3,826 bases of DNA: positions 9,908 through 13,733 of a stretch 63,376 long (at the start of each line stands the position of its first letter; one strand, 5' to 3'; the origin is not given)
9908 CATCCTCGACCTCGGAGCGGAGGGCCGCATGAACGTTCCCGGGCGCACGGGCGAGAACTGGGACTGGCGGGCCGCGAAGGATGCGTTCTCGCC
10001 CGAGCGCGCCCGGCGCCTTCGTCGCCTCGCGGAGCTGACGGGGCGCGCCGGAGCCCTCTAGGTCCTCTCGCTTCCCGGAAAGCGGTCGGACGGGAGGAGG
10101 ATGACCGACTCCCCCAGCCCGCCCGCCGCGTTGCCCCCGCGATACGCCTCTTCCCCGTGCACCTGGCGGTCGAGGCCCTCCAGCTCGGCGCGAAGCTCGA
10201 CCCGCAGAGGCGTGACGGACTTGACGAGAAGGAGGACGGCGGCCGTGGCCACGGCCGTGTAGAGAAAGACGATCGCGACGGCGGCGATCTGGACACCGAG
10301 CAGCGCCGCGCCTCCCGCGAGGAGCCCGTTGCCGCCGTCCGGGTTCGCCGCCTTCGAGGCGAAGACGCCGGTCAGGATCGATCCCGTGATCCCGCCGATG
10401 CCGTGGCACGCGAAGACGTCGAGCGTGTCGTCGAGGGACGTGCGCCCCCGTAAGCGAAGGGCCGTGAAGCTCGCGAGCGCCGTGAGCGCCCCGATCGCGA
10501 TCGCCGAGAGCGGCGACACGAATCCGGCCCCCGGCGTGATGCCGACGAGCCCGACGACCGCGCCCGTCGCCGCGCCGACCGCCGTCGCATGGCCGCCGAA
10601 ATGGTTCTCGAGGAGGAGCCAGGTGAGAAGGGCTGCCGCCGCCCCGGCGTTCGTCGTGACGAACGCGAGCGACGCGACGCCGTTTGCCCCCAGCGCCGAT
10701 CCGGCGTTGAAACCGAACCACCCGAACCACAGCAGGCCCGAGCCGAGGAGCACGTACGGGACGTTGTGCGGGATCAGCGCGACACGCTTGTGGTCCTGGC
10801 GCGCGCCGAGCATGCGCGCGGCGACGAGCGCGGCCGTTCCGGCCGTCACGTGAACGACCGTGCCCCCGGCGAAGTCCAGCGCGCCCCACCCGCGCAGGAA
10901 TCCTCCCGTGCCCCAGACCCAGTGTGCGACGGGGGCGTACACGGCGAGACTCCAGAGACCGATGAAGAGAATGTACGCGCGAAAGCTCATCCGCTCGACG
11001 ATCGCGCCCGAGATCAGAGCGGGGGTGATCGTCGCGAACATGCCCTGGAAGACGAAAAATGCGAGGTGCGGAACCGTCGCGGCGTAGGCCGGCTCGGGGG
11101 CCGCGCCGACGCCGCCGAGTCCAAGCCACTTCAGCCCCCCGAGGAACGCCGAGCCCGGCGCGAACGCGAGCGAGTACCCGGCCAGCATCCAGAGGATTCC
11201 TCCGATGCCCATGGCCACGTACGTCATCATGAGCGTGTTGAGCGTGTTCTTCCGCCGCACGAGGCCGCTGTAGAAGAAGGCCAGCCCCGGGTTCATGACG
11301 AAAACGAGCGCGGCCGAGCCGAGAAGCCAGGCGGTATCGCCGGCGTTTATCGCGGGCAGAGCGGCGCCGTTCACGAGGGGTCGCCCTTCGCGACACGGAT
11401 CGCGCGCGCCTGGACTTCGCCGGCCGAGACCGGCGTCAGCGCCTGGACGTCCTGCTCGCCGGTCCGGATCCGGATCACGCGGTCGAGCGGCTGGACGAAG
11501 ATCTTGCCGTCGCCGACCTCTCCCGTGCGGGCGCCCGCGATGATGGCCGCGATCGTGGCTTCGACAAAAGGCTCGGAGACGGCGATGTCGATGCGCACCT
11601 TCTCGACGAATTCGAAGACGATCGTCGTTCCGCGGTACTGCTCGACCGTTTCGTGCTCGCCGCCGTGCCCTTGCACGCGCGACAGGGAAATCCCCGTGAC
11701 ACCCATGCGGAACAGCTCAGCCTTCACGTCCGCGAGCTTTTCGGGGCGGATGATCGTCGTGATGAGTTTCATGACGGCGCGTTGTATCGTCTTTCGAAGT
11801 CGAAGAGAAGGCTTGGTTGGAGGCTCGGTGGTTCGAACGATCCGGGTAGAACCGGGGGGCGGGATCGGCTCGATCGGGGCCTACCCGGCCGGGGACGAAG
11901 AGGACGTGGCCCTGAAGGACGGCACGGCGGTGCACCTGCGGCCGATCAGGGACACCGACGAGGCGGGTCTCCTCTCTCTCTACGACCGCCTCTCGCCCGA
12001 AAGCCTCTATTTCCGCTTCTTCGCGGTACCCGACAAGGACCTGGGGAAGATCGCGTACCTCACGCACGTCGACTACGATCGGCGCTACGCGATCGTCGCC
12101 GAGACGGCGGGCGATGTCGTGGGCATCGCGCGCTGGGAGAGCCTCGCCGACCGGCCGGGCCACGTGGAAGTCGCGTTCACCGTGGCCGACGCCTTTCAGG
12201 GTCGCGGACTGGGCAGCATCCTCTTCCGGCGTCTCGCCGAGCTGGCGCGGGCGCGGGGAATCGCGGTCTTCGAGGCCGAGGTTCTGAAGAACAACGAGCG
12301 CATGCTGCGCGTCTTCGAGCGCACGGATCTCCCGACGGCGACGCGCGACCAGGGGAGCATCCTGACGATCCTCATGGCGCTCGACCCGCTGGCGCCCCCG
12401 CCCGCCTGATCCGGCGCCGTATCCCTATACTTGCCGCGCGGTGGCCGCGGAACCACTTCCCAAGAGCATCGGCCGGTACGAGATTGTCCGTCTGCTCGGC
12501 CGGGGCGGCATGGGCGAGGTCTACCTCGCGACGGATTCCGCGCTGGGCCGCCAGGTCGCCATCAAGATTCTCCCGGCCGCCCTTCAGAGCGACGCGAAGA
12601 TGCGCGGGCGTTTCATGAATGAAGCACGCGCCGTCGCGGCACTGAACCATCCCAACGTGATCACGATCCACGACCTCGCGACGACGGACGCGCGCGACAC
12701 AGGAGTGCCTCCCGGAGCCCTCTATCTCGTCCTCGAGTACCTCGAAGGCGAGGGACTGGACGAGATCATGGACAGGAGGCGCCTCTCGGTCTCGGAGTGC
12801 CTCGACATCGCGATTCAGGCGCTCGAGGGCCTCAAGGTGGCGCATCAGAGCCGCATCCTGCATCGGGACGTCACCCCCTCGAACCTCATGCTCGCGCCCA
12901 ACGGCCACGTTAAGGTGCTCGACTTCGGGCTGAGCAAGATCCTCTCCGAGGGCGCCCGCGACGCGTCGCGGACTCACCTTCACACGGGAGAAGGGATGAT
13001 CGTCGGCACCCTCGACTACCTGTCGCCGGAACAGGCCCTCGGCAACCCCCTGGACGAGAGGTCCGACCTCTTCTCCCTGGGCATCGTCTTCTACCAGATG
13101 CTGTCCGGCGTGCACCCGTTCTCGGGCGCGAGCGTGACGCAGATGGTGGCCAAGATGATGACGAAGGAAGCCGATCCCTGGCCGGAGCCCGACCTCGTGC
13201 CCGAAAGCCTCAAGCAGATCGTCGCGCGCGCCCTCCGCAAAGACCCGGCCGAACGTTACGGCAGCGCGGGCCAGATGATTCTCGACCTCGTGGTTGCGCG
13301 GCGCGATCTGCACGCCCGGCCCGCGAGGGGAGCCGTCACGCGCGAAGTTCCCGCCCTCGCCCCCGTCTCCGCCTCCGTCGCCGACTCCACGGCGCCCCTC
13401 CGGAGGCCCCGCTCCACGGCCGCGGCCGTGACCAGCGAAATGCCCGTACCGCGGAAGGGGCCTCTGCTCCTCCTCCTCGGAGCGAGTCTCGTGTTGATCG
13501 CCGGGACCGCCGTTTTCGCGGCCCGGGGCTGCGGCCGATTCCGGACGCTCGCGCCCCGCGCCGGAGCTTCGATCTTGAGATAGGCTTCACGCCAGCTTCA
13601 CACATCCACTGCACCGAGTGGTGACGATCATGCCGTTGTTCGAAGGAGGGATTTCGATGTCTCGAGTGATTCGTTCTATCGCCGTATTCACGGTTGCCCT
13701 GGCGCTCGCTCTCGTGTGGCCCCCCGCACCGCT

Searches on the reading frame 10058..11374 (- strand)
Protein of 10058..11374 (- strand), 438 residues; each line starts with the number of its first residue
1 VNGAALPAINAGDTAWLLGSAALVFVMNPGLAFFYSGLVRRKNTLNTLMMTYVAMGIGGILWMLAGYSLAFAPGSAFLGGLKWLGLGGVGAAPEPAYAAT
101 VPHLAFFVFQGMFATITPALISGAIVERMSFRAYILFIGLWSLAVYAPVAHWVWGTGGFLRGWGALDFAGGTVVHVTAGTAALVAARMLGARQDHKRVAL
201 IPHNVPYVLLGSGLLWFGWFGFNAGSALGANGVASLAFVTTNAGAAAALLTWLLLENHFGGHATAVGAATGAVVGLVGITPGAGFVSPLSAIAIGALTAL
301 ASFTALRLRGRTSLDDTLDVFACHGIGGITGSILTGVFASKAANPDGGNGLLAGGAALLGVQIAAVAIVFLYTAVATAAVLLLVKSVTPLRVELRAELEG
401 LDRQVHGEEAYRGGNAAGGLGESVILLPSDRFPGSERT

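Call 64: search_protein_families(library=pfam, proteins=[window:10058-11374:-])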
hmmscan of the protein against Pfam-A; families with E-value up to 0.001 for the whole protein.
window:10058-11374:- (438 aa): 1 family
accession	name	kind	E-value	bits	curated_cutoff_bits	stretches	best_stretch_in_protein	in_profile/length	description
PF00909.26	Ammonium_transp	-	2.9e-110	369.2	23.2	1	15-411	1-399/399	Ammonium Transporter Family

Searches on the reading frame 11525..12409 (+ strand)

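Call 64: search_protein_families(library=pfam, proteins=[window:11525-12409:+])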
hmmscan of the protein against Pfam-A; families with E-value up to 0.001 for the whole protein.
window:11525-12409:+ (294 aa): 4 families
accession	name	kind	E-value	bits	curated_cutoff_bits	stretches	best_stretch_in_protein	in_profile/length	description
PF00583.31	Acetyltransf_1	-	1.9e-12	48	20.7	1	169-266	15-113/116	Acetyltransferase (GNAT) family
PF13302.13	Acetyltransf_3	-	4.3e-09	37.6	25.4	1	137-267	3-135/138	Acetyltransferase (GNAT) domain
PF13508.13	Acetyltransf_7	-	1.6e-06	28.8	27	1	188-258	4-71/84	Acetyltransferase (GNAT) domain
PF08445.16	FR47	-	0.00051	20.4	22.1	0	217-266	26-74/86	FR47-like protein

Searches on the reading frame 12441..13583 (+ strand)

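Call 65: search_protein_families(library=pfam, proteins=[window:12441-13583:+])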
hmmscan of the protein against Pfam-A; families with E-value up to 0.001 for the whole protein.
window:12441-13583:+ (380 aa): 5 families
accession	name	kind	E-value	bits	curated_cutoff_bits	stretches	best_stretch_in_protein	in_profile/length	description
PF00069.31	Pkinase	-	2.4e-51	175.1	31.7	1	13-274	1-253/263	Protein kinase domain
PF07714.23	PK_Tyr_Ser-Thr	-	7.1e-34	117.7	23.1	1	15-272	3-248/258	Protein tyrosine and serine/threonine kinase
PF03109.22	ABC1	-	4.6e-06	26.4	22.9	1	95-175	144-224/244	ABC1 atypical kinase-like domain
PF01636.29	APH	-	1.7e-05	25.2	23.2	0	124-166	154-198/239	Phosphotransferase enzyme family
PF17667.7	Pkinase_fungal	-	0.00078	18.7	24.1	0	119-191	290-365/387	Fungal protein kinase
